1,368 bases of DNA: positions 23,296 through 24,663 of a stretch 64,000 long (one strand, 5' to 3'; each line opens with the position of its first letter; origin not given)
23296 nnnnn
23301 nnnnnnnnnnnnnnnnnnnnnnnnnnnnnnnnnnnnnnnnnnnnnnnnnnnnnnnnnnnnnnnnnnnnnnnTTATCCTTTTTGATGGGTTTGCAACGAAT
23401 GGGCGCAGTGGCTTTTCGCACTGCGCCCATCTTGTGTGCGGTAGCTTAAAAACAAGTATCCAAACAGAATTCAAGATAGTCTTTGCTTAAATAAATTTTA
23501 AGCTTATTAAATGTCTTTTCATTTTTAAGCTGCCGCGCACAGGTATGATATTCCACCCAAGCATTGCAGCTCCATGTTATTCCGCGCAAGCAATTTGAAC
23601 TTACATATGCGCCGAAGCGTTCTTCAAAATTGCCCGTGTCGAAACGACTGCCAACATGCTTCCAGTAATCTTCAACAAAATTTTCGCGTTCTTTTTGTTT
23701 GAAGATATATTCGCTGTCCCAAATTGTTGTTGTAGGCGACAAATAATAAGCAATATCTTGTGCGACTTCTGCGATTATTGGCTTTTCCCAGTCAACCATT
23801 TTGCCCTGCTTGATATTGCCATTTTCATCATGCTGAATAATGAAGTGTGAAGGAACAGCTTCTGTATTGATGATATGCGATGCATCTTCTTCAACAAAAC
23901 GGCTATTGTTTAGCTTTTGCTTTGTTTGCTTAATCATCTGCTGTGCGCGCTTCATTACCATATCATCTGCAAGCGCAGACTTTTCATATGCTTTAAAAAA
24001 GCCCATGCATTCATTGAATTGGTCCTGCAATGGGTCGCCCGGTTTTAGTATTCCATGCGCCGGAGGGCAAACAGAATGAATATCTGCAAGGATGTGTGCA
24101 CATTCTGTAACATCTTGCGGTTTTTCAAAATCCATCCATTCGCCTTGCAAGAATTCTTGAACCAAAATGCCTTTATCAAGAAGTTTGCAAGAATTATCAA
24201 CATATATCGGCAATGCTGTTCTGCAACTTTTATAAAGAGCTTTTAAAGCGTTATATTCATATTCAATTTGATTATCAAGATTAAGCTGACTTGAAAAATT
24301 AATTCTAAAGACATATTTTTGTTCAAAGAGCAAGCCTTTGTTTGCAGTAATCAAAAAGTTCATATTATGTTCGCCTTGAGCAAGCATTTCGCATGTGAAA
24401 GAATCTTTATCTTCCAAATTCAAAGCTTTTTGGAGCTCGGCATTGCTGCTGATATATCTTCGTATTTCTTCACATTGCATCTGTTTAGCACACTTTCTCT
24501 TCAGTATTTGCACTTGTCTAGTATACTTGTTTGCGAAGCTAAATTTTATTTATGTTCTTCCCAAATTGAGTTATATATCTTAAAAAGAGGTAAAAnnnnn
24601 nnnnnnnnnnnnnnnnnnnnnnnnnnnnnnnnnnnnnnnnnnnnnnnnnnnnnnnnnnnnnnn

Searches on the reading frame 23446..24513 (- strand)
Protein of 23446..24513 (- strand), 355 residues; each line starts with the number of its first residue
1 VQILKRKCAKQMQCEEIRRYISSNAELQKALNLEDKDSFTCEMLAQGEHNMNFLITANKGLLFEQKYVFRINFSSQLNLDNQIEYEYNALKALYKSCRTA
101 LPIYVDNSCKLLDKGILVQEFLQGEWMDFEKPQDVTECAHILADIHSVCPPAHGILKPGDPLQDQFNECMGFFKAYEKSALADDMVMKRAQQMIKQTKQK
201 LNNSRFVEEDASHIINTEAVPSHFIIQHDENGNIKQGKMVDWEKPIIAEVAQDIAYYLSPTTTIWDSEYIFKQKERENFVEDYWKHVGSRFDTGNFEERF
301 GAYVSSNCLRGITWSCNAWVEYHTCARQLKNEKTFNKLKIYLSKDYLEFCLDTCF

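Call 58: search_protein_families(library=pfam, proteins=[window:23446-24513:-], max_evalue=0.001)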
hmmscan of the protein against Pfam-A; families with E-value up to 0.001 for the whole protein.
window:23446-24513:- (355 aa): 1 family
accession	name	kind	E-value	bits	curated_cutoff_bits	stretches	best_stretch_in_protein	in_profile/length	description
PF01636.29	APH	-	1.1e-08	35.5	23.2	1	44-284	5-226/239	Phosphotransferase enzyme family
